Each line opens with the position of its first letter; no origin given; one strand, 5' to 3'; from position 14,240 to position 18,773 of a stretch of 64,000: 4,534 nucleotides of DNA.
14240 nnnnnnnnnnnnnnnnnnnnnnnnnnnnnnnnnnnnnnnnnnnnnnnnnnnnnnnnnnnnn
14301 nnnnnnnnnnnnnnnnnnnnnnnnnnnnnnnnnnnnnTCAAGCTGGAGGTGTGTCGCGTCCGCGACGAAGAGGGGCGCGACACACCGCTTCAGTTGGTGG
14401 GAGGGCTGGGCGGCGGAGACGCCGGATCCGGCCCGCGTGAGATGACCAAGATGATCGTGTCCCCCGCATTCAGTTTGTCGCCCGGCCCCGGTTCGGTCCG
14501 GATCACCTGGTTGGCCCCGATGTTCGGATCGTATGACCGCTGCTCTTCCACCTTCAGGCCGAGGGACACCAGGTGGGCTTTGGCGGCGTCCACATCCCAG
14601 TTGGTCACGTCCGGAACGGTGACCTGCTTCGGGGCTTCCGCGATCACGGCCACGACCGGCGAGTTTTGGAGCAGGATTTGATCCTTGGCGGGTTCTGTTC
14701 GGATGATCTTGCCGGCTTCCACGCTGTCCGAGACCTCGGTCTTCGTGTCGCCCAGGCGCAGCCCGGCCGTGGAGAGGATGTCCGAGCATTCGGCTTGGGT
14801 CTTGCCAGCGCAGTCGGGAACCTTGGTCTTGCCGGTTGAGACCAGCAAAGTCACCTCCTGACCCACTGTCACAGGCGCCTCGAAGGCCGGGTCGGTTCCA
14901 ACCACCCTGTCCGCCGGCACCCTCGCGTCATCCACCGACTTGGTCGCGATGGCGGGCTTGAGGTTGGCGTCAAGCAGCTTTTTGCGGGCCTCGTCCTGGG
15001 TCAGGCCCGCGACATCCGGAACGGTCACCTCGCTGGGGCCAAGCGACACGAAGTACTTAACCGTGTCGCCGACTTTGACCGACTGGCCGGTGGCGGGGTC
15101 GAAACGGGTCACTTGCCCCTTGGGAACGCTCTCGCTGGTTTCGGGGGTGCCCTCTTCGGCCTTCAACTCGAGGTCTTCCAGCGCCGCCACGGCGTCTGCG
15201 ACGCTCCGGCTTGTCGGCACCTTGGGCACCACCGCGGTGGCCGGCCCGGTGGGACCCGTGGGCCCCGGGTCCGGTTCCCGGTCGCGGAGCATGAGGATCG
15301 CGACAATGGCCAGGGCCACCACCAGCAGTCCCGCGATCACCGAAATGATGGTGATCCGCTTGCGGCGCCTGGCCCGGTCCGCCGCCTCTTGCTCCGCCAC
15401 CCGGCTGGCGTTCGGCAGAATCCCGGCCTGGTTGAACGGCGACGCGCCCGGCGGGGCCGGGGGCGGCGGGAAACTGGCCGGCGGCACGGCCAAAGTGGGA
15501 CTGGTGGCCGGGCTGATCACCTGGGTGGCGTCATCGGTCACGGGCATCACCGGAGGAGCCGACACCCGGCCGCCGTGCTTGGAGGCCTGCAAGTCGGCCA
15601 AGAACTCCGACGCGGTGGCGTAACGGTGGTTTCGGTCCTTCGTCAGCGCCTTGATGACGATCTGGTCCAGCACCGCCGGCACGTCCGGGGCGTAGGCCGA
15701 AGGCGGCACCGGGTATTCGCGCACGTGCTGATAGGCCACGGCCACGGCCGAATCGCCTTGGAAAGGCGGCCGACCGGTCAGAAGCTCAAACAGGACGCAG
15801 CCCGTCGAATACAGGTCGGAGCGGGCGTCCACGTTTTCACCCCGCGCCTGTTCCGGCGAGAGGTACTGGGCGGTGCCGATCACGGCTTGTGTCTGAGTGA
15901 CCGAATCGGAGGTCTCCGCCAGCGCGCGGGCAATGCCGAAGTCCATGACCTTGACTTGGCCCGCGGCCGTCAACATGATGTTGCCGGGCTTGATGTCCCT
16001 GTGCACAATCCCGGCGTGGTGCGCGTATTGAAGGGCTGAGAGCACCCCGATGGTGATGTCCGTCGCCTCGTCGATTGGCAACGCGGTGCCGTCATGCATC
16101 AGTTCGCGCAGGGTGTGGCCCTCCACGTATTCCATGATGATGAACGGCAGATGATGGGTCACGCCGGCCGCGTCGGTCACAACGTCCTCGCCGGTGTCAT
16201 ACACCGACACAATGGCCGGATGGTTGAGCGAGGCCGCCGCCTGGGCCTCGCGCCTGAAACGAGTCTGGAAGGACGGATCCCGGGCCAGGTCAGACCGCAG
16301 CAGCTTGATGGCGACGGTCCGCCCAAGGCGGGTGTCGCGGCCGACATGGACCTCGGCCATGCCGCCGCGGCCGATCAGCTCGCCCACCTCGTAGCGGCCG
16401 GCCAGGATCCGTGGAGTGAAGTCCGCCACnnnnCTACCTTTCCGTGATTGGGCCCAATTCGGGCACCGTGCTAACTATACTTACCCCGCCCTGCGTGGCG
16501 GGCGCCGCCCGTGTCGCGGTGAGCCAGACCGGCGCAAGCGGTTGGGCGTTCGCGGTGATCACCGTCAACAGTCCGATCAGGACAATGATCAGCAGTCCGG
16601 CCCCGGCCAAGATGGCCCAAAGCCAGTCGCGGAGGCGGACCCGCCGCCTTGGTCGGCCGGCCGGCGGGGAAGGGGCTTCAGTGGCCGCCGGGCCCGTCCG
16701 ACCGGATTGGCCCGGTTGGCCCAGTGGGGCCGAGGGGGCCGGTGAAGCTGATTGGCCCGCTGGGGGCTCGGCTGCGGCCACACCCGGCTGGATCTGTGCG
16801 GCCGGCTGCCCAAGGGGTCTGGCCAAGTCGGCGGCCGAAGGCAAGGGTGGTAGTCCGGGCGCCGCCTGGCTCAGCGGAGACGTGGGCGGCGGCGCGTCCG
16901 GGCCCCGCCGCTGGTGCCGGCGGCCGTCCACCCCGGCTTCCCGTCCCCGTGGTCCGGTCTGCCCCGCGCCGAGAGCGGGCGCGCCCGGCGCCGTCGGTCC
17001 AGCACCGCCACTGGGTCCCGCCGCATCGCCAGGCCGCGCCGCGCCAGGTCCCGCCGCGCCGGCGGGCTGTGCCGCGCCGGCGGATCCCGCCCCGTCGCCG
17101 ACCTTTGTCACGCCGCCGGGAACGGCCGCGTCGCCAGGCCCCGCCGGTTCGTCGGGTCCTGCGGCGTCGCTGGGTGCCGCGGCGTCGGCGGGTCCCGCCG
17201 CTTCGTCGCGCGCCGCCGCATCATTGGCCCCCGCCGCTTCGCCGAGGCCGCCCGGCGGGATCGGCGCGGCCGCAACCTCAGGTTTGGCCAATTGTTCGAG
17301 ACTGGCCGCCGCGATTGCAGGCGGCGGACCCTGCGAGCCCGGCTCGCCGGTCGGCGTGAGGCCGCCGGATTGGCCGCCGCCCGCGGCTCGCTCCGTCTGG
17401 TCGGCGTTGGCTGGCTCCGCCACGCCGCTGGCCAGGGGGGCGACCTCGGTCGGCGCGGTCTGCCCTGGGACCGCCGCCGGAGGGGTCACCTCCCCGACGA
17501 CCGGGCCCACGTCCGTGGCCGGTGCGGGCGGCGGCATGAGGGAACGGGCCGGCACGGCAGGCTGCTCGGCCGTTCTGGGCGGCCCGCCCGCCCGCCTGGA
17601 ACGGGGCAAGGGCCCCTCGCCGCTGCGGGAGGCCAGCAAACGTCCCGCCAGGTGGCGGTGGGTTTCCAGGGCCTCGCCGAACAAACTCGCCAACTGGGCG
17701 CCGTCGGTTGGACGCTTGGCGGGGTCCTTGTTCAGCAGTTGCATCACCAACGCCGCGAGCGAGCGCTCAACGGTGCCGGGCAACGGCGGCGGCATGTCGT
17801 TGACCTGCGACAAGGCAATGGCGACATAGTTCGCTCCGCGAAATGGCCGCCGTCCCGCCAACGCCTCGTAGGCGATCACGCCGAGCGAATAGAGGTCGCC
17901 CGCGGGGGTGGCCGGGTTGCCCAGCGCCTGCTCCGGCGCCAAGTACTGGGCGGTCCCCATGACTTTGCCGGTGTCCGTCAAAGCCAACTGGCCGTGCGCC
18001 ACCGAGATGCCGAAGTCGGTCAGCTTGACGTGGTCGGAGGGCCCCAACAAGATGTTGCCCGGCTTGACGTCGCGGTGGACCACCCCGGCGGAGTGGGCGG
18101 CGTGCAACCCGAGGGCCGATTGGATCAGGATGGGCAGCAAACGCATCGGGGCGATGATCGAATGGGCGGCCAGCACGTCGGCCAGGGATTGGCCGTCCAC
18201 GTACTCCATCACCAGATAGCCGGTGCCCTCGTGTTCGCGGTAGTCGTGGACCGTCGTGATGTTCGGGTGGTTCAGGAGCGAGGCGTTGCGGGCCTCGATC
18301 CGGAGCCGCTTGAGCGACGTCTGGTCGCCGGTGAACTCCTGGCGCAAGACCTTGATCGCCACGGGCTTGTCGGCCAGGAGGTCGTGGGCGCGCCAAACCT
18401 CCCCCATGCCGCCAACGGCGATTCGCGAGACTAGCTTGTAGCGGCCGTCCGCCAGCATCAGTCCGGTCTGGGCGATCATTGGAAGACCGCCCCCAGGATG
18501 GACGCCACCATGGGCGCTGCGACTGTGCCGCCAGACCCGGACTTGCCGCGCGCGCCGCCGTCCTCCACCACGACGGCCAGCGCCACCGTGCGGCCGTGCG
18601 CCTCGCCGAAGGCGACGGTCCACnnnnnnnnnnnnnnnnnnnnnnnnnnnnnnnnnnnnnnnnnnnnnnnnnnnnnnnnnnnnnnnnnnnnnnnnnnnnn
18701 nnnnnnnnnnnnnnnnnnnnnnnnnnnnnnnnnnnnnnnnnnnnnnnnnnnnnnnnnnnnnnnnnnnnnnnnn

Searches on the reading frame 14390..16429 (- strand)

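Call 65: search_protein_families(library=pfam, proteins=[window:14390-16429:-], max_evalue=0.00001)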
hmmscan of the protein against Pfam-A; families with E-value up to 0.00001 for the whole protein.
window:14390-16429:- (679 aa): 4 families
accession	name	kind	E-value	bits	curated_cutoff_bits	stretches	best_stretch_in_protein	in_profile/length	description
PF00069.31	Pkinase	-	3.6e-51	174.5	31.7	1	13-271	1-253/263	Protein kinase domain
PF03793.24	PASTA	-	1.8e-49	166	23.2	4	603-664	1-63/64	PASTA domain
PF07714.23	PK_Tyr_Ser-Thr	-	6.3e-31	108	23.1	1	15-269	3-248/258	Protein tyrosine and serine/threonine kinase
PF03109.22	ABC1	-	1.6e-07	31.2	22.9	1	96-173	144-220/244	ABC1 atypical kinase-like domain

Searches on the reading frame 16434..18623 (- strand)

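Call 65: search_protein_families(library=pfam, proteins=[window:16434-18623:-], max_evalue=0.00001)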
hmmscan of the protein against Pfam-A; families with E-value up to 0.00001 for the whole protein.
window:16434-18623:- (729 aa): 3 families
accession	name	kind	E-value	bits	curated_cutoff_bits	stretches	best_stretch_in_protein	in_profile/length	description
PF00069.31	Pkinase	-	1.9e-47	162.3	31.7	1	62-306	1-253/263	Protein kinase domain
PF07714.23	PK_Tyr_Ser-Thr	-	2.8e-30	105.9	23.1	1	64-306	3-250/258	Protein tyrosine and serine/threonine kinase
PF03109.22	ABC1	-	5.5e-08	32.7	22.9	1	128-208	136-215/244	ABC1 atypical kinase-like domain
